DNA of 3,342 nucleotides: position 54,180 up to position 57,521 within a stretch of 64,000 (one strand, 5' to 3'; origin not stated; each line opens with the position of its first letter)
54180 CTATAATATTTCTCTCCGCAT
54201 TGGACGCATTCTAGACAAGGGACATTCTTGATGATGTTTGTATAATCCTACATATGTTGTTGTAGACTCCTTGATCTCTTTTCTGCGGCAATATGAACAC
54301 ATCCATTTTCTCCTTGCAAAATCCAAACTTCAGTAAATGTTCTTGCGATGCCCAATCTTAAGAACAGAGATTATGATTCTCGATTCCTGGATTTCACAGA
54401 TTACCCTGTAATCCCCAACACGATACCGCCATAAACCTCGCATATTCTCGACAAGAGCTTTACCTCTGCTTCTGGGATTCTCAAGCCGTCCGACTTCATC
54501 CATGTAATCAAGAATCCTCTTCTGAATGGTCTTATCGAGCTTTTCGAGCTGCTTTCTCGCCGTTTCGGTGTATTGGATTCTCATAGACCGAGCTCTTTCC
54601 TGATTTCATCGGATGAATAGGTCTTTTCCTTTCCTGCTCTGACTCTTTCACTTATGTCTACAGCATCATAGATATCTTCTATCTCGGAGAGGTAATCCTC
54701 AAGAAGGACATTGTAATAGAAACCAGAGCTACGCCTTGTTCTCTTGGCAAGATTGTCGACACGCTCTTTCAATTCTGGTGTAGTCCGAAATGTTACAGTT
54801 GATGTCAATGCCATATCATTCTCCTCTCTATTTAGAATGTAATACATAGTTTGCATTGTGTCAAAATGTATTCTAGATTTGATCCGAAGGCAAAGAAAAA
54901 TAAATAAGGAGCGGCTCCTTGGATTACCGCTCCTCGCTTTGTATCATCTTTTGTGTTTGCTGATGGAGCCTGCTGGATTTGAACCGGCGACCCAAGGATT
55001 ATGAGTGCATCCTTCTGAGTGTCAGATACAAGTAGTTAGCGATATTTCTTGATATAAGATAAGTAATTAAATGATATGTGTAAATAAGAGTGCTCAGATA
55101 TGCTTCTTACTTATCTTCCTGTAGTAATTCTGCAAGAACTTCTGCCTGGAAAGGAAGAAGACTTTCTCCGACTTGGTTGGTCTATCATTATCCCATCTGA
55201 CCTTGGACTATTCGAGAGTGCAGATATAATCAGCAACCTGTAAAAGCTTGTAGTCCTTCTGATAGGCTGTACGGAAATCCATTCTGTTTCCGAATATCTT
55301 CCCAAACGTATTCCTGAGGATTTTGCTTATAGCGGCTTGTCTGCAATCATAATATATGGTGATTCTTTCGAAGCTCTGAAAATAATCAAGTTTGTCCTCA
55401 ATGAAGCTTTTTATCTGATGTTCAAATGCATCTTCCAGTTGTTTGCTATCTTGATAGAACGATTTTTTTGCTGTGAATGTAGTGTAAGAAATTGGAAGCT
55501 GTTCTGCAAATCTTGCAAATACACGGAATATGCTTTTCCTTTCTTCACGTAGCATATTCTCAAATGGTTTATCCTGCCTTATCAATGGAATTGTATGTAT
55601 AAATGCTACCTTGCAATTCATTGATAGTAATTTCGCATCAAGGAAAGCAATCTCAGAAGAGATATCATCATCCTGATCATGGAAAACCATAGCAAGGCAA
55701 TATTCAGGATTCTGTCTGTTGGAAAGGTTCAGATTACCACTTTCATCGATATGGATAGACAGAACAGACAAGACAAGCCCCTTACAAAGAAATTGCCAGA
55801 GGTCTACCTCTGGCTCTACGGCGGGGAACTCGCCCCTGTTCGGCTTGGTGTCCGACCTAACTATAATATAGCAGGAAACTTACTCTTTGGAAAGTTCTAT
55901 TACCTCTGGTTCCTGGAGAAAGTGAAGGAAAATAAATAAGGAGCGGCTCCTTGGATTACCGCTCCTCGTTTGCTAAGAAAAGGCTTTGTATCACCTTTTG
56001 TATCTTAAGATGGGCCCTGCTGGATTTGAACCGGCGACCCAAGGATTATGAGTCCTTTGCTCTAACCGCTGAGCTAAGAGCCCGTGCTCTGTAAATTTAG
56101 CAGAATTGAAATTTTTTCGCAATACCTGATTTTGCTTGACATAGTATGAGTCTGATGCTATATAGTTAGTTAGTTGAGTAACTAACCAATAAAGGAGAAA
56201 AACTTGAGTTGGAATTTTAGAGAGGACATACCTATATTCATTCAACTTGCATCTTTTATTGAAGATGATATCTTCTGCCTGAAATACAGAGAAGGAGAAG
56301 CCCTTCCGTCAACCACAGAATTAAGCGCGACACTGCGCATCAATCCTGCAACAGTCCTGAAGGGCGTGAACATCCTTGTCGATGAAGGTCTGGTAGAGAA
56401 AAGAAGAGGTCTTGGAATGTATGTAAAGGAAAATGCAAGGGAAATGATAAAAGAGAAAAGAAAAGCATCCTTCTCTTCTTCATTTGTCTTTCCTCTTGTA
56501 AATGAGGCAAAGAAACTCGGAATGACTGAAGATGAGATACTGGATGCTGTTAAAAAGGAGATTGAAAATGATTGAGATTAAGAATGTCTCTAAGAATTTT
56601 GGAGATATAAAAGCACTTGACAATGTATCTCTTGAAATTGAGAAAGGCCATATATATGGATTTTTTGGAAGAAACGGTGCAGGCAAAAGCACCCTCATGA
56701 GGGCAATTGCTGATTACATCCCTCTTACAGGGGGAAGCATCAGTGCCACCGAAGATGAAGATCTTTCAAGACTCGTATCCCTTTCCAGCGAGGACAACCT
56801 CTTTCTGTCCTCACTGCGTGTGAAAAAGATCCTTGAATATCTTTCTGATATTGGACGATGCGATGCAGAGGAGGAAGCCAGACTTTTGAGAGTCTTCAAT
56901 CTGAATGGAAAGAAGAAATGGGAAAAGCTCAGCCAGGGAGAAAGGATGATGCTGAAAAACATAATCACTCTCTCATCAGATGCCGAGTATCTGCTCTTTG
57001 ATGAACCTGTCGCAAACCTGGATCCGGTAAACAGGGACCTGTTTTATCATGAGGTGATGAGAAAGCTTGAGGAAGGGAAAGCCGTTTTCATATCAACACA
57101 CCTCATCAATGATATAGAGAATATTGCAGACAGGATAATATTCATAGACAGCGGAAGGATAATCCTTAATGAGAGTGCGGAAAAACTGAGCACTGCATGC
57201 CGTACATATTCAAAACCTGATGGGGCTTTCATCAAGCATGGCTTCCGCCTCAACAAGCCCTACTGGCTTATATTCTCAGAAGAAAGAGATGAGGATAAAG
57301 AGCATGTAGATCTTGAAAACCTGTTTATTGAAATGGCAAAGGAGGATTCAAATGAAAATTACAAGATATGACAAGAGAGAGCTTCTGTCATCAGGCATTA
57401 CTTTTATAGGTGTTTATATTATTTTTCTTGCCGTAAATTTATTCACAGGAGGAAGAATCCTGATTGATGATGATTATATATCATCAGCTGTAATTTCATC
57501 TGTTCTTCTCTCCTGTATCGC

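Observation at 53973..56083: tRNA-Met locus carries three direct copies of its own 3' flank, bracketing two ~1 kb single-module cassettes with no recombinase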

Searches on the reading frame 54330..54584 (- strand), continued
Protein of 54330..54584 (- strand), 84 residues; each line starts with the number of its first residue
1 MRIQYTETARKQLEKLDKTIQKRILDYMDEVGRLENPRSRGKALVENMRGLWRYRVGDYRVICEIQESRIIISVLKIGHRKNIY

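Call 67: find_encoding_contigs(protein=P0026, flank=10000, max_places=2)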
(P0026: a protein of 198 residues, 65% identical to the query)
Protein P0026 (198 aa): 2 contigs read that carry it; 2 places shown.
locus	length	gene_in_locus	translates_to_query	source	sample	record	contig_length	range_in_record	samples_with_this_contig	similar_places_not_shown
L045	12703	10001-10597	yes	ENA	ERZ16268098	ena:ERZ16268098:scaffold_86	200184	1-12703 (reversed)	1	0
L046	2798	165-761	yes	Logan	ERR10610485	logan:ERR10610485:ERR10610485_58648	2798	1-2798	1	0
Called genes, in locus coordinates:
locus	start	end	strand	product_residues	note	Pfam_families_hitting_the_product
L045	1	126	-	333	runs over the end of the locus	PF02615:Ldh_2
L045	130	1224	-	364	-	PF02746:MR_MLE_N, PF13378:MR_MLE_C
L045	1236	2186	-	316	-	PF12802:MarR_2 (weak), PF04198:Sugar-bind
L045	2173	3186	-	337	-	PF00005:ABC_tran, PF08352:oligo_HPY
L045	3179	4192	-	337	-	PF00005:ABC_tran, PF02463:SMC_N, PF13304:AAA_21, PF08352:oligo_HPY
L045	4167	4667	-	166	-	PF00694:Aconitase_C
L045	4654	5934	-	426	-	PF00330:Aconitase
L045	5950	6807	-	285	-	PF12911:OppC_N, PF00528:BPD_transp_1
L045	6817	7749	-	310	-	PF19300:BPD_transp_1_N, PF00528:BPD_transp_1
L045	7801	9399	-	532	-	PF00496:SBP_bac_5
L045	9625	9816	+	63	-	-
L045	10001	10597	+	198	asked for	-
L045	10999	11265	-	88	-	-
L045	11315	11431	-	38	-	-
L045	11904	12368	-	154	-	-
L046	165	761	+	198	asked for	-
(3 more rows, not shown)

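Call 68: find_encoding_contigs(protein=P0025, flank=10000, max_places=4)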
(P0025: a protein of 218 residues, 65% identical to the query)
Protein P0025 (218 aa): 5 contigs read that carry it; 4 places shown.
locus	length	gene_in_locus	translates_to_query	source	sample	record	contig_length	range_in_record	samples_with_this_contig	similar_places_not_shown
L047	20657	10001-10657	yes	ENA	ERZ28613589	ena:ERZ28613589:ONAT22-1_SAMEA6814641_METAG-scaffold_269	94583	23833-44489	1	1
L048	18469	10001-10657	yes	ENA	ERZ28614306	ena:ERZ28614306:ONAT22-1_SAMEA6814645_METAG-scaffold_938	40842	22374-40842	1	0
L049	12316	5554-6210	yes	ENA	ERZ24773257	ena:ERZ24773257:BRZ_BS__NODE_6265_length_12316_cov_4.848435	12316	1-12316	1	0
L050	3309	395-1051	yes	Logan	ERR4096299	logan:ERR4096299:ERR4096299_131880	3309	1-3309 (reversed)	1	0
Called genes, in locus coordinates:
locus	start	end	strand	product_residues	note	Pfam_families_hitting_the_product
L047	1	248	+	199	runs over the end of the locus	PF00027:cNMP_binding (weak), PF13545:HTH_Crp_2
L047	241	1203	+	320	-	PF02621:VitK2_biosynth (weak), PF12974:Phosphonate-bd (weak), PF09084:NMT1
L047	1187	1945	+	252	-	PF00528:BPD_transp_1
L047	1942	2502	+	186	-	PF00005:ABC_tran, PF13304:AAA_21 (faint)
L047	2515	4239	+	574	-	PF08439:Peptidase_M3_N, PF01432:Peptidase_M3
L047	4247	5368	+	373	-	PF05958:tRNA_U5-meth_tr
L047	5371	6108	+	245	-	PF03932:CutC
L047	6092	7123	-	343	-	PF04055:Radical_SAM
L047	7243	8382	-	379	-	PF06925:MGDG_synth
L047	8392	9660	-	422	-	PF13439:Glyco_transf_4, PF13579:Glyco_trans_4_4, PF00534:Glycos_transf_1, PF13692:Glyco_trans_1_4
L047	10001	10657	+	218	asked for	-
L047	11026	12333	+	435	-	PF13173:AAA_14, PF13635:DUF4143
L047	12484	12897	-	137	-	PF01797:Y1_Tnp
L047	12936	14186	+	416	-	PF12323:HTH_OrfB_IS605, PF01385:OrfB_IS605, PF07282:Cas12f1-like_TNB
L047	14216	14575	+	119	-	-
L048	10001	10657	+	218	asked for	-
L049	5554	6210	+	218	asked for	-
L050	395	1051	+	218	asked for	-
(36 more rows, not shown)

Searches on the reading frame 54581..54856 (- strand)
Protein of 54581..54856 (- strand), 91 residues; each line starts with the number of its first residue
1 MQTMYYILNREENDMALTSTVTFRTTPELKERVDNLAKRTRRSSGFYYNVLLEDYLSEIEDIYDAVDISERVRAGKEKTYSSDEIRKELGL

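Call 6: search_protein_families(library=pfam, proteins=[window:54581-54856:-], max_evalue=0.01)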
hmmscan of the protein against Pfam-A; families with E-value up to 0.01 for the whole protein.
window:54581-54856:- (91 aa): 2 families
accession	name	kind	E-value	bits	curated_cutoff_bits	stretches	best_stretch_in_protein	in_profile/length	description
PF19807.5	DUF6290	-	0.0046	17.6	27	1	19-89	2-72/72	Family of unknown function (DUF6290)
PF01402.27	RHH_1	-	0.0098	16.3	20.5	0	21-44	2-25/39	Ribbon-helix-helix protein, copG family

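Call 21: find_encoding_contigs(protein=window:54581-54856:-, flank=10000, max_places=10)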
Protein window:54581-54856:- (91 aa): no gene with exactly this product is on record in the collection.

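Call 23: find_encoding_contigs(protein=window:54581-54814:-, flank=10000, max_places=10)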
Protein window:54581-54814:- (77 aa): 24 contigs read that carry it; 10 places shown.
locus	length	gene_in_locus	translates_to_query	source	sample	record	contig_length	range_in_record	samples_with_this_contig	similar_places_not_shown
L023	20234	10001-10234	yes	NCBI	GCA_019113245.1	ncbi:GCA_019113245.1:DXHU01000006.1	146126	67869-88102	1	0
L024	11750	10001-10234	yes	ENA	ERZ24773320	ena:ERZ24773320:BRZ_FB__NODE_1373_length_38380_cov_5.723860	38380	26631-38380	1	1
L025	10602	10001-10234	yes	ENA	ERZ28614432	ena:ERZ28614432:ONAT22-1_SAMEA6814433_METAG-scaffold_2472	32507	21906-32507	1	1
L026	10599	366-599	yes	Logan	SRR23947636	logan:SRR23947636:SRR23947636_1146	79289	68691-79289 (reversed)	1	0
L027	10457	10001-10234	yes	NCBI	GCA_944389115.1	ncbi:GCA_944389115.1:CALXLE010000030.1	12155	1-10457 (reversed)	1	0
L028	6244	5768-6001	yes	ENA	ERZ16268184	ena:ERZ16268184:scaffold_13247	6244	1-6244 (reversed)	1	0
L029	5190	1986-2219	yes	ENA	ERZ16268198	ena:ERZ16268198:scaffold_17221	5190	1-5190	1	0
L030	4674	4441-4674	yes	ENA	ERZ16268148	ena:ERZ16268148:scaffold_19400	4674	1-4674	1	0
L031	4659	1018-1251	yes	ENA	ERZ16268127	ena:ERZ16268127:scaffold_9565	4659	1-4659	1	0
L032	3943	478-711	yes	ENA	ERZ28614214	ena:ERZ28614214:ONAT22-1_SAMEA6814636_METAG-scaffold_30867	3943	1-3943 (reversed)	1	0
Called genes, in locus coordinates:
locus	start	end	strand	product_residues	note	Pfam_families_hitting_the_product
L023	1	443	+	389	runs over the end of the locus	PF00266:Aminotran_5, PF00155:Aminotran_1_2 (weak)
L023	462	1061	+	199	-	PF01592:NifU_N, PF04324:Fer2_BFD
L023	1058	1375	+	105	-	PF15731:MqsA_antitoxin (weak)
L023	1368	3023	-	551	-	PF00485:PRK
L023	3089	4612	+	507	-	PF02730:AFOR_N, PF01314:AFOR_C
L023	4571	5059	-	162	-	PF00149:Metallophos (faint), PF12850:Metallophos_2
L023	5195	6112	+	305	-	PF00561:Abhydrolase_1, PF12146:Hydrolase_4, PF12697:Abhydrolase_6 (weak), PF00326:Peptidase_S9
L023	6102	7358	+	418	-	PF03631:Virul_fac_BrkB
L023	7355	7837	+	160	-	-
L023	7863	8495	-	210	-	-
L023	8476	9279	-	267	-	PF02463:SMC_N (faint), PF00005:ABC_tran, PF13304:AAA_21 (weak)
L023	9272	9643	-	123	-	PF00392:GntR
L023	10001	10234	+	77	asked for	-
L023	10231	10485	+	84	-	PF05016:ParE_toxin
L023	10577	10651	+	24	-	-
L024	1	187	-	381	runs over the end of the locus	PF00702:Hydrolase, PF13419:HAD_2, PF13242:Hydrolase_like (weak), PF08211:dCMP_cyt_deam_2 (weak), PF00383:dCMP_cyt_deam_1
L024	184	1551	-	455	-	PF01979:Amidohydro_1, PF07969:Amidohydro_3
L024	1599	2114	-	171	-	PF01885:PTS_2-RNA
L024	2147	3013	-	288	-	PF10021:PARG_cat_microb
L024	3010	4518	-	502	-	PF00464:SHMT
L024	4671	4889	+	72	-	PF01176:eIF-1a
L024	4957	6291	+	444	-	PF01554:MatE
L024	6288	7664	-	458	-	PF01713:Smr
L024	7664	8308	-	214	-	PF00571:CBS, PF13291:ACT_4 (faint), PF00571:CBS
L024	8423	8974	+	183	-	PF02357:NusG (weak)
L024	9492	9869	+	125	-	-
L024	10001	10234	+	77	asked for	-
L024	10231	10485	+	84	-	PF05016:ParE_toxin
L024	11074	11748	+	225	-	?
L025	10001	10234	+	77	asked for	-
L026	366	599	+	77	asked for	-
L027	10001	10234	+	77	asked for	-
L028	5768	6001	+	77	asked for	-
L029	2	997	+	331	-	?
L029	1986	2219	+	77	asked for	-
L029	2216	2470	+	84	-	PF05016:ParE_toxin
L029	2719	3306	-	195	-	PF11391:DUF2798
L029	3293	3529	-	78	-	-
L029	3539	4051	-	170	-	PF02559:CarD_TRCF_RID (weak)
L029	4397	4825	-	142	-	PF00132:Hexapep, PF14602:Hexapep_2 (weak)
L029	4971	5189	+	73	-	?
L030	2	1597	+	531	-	?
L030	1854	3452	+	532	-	-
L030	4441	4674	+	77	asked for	?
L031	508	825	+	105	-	-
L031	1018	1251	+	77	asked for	-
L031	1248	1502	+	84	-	PF05016:ParE_toxin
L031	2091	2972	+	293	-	PF12833:HTH_18, PF06445:GyrI-like, PF14526:Cass2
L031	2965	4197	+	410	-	PF05977:MFS_3, PF07690:MFS_1, PF13347:MFS_2, PF07690:MFS_1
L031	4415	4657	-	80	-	?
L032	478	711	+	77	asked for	-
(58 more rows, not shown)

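Call 33: search_protein_families(library=pfam, proteins=[L029:2-997:+, L030:2-1597:+, L030:1854-3452:+, L024:9492-9869:+, L031:508-825:+, L024:11074-11748:+], max_evalue=0.01)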
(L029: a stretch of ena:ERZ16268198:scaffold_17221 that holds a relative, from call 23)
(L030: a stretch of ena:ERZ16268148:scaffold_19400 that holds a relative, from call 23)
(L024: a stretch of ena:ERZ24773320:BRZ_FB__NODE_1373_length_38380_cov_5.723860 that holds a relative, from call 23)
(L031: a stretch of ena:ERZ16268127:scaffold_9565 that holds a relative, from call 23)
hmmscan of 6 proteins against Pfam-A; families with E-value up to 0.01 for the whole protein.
L029:2-997:+ (331 aa): 0 families

L030:2-1597:+ (531 aa): 0 families

L030:1854-3452:+ (532 aa): 0 families

L024:9492-9869:+ (125 aa): 0 families

L031:508-825:+ (105 aa): 0 families

L024:11074-11748:+ (225 aa): 5 families
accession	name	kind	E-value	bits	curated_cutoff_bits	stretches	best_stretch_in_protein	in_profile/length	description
PF06445.20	GyrI-like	-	3.5e-21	76.5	26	1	100-224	9-124/155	GyrI-like small molecule binding domain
PF12833.13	HTH_18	-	4.2e-15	56.2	33.6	1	30-99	6-76/80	Helix-turn-helix domain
PF14526.11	Cass2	-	2.2e-11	44.6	27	1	101-224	7-124/150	Integron-associated effector binding protein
PF00165.29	HTH_AraC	-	0.00041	20.8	26.6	0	69-94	10-34/42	Bacterial regulatory helix-turn-helix proteins, AraC family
PF10732.14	DUF2524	-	0.01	16.6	25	0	113-141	44-72/84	Protein of unknown function (DUF2524)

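Call 65: search_protein_families(library=phrogs, proteins=[L029:2-997:+], max_evalue=0.001)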
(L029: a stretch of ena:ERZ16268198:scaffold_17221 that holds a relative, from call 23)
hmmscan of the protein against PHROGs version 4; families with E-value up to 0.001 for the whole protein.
L029:2-997:+ (331 aa): 0 families

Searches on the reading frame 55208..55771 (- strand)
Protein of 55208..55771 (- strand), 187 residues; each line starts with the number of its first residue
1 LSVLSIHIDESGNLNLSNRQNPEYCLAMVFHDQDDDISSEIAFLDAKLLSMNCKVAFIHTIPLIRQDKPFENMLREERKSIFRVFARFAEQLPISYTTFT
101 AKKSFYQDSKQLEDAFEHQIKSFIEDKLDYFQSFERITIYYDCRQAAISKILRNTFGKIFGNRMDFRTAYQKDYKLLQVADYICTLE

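Call 6: search_protein_families(library=pfam, proteins=[window:55208-55771:-], max_evalue=0.01)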
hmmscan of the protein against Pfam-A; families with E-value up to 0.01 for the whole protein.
window:55208-55771:- (187 aa): 1 family
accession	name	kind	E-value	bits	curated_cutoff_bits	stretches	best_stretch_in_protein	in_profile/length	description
PF12686.12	DUF3800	-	1.7e-07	32.5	21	1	8-185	4-144/149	Protein of unknown function (DUF3800)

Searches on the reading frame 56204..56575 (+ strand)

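Call 6: search_protein_families(library=pfam, proteins=[window:56204-56575:+], max_evalue=0.01)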
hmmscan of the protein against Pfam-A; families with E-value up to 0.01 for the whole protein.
window:56204-56575:+ (123 aa): 5 families
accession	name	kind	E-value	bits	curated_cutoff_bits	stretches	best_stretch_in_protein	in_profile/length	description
PF00392.27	GntR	-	2.1e-08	34.1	27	1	19-74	9-64/64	Bacterial regulatory proteins, gntR family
PF01325.25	Fe_dep_repress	-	0.00011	22.7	26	1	29-66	17-54/60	Iron dependent repressor, N-terminal DNA binding domain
PF12802.13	MarR_2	-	0.007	16.9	27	0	30-68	17-54/61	MarR family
PF22451.2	NirdL-like_HTH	-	0.0079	16.2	27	0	102-118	23-39/47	Siroheme decarboxylase NirDL-like HTH domain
PF02082.26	Rrf2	-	0.01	16.5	30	0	26-70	15-59/132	Iron-dependent Transcriptional regulator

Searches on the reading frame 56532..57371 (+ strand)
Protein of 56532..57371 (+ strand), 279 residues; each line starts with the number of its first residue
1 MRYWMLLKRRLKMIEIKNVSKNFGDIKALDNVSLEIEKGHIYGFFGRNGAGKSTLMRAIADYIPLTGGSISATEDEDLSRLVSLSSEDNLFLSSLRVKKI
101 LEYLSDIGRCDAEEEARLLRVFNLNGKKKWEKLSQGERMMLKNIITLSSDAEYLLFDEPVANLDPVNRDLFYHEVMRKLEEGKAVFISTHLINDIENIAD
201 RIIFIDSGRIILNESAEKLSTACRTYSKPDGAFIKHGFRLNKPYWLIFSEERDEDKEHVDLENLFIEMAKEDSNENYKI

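Call 6: search_protein_families(library=pfam, proteins=[window:56532-57371:+], max_evalue=0.01)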
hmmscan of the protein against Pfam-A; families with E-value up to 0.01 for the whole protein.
window:56532-57371:+ (279 aa): 8 families
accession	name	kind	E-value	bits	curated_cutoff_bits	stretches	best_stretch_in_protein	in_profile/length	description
PF00005.33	ABC_tran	-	3.1e-17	63.9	25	1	29-161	1-137/137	ABC transporter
PF13304.12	AAA_21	-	2.6e-11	44.6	27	2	130-190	235-298/304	AAA domain, putative AbiEii toxin, Type IV TA system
PF02463.25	SMC_N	-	6.4e-05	22.9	40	0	30-107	16-89/220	RecF/RecN/SMC N terminal domain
PF13476.12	AAA_23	-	0.00013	23.1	27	1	21-77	5-54/201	AAA domain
PF13166.12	AAA_13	-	0.0006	19.1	36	0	45-61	22-38/713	AAA domain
PF03193.22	RsgA_GTPase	-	0.0025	18.1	30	1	13-74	81-141/174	RsgA GTPase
PF13555.12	AAA_29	-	0.0029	17.8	27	1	30-60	13-43/61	P-loop containing region of AAA domain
PF13175.12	AAA_15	-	0.0039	17.3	32.1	0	21-60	9-55/374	AAA ATPase domain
